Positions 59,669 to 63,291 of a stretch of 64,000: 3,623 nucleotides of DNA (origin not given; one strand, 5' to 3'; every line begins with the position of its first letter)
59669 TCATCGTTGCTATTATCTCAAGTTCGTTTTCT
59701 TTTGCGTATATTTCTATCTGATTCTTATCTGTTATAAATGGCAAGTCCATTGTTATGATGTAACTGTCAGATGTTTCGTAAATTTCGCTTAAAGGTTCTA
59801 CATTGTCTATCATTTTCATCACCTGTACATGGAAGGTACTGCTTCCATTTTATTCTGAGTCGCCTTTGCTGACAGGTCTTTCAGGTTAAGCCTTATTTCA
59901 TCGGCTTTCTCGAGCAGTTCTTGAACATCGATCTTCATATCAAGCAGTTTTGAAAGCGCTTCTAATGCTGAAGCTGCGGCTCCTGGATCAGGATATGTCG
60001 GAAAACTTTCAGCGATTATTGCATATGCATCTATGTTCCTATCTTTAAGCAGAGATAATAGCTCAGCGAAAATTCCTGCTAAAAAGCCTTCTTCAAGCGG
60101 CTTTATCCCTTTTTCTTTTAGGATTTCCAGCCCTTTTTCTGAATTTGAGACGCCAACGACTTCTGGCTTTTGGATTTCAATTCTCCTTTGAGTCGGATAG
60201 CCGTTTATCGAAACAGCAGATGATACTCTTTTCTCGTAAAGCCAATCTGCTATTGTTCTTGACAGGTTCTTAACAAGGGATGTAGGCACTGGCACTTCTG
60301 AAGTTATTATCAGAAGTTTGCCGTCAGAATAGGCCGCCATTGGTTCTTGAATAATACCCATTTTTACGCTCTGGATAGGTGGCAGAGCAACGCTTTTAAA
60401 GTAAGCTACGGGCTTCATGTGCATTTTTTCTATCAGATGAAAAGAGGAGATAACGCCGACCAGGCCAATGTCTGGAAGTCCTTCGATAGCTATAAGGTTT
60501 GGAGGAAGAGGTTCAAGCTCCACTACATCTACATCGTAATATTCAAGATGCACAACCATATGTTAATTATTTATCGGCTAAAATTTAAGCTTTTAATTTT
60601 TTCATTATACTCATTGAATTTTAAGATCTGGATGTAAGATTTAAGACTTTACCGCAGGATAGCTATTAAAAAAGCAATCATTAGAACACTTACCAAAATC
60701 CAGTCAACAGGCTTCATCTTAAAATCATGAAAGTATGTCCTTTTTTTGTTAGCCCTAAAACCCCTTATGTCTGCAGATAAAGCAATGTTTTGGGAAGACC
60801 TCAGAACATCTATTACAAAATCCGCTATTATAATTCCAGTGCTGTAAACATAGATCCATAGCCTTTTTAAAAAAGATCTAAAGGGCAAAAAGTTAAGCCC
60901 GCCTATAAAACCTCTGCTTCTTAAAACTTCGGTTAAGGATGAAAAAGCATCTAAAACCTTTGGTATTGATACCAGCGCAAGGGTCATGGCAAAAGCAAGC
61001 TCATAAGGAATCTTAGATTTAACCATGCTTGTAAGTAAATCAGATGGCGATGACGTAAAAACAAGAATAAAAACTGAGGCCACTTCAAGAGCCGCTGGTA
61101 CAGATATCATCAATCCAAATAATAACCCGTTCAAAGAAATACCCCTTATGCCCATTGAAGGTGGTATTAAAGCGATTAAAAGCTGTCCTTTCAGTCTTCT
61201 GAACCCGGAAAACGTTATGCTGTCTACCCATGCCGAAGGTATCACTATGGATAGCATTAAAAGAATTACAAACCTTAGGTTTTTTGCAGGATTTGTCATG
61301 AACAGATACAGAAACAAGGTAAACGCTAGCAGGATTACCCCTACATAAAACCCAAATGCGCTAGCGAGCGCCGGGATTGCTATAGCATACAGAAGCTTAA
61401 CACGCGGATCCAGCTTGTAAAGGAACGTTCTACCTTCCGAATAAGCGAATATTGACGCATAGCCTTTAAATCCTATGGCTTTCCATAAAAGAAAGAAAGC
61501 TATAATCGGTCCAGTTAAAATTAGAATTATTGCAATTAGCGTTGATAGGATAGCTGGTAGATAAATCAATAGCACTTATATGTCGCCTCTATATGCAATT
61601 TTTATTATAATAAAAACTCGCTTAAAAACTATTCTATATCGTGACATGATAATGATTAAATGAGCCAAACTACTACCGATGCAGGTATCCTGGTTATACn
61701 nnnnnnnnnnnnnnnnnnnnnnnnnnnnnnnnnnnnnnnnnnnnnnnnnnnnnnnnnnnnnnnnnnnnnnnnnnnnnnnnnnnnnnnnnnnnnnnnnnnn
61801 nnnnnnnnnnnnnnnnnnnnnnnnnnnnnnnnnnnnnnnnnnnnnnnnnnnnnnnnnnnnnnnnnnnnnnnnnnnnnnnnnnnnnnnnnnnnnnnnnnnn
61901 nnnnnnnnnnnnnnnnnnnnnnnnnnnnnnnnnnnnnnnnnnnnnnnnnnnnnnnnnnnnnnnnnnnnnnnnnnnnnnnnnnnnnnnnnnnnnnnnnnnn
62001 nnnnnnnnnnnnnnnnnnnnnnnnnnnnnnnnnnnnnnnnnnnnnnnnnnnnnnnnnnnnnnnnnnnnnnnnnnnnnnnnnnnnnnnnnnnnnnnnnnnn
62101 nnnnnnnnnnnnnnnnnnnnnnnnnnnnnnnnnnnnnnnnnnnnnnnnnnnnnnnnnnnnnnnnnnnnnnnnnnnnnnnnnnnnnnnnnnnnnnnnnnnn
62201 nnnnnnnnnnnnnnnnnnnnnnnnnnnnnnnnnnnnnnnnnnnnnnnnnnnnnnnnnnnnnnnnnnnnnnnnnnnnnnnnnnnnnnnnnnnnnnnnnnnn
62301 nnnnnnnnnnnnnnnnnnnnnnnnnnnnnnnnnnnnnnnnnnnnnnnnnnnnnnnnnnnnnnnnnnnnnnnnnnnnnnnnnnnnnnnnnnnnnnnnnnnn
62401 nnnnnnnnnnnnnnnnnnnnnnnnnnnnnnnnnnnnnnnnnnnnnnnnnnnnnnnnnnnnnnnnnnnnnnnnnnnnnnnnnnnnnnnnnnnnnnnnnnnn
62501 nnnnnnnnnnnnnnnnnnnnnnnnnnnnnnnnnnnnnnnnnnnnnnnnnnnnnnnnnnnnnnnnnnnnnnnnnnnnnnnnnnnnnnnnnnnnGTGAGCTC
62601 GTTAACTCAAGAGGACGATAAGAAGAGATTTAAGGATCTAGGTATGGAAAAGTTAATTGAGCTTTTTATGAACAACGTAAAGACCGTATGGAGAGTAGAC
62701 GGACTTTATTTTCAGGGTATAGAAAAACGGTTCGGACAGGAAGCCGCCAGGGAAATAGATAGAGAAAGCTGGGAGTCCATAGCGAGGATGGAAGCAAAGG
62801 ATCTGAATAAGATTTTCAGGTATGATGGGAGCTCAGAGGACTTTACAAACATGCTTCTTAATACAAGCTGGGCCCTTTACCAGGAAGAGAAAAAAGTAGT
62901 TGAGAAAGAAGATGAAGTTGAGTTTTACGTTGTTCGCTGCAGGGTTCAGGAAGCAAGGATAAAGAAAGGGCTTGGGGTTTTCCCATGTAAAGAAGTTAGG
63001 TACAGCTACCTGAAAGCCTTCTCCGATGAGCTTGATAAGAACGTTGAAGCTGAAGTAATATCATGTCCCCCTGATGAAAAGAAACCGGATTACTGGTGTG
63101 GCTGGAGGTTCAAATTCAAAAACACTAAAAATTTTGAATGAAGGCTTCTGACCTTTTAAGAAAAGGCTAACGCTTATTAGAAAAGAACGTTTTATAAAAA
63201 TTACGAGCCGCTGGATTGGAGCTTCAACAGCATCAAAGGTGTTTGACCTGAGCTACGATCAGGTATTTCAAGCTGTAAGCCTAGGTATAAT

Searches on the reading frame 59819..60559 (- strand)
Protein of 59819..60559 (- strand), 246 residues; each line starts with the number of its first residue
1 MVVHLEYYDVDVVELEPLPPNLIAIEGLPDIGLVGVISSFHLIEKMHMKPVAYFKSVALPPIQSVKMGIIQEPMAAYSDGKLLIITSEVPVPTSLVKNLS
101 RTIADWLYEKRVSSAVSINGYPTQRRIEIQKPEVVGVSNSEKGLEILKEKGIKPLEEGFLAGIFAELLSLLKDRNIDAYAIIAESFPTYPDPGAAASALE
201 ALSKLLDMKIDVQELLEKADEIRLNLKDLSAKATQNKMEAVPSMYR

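Call 15: search_protein_families(library=pfam, proteins=[window:59819-60559:-])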
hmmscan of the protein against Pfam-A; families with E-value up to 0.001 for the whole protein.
window:59819-60559:- (246 aa): 1 family
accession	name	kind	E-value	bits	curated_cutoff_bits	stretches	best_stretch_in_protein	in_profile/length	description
PF09754.15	PAC2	-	2.8e-41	142.1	25.8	1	24-229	1-214/215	PAC2 family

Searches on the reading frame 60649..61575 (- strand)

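Call 15: search_protein_families(library=pfam, proteins=[window:60649-61575:-])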
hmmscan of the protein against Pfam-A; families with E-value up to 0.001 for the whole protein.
window:60649-61575:- (308 aa): 1 family
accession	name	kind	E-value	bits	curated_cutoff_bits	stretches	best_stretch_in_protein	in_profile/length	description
PF02361.21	CbiQ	-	1.5e-11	44.8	25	1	49-280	2-214/216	Cobalt transport protein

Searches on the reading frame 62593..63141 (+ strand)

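Call 15: search_protein_families(library=pfam, proteins=[window:62593-63141:+])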
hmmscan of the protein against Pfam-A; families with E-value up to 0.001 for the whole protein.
window:62593-63141:+ (182 aa): 2 families
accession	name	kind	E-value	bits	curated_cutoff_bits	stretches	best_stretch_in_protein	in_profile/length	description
PF19620.4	DUF6125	-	4.2e-34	118.3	27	1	15-174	2-163/164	Family of unknown function (DUF6125)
PF14196.11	ATC_hydrolase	-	5e-05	24.6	28.1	1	38-127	11-104/145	L-2-amino-thiazoline-4-carboxylic acid hydrolase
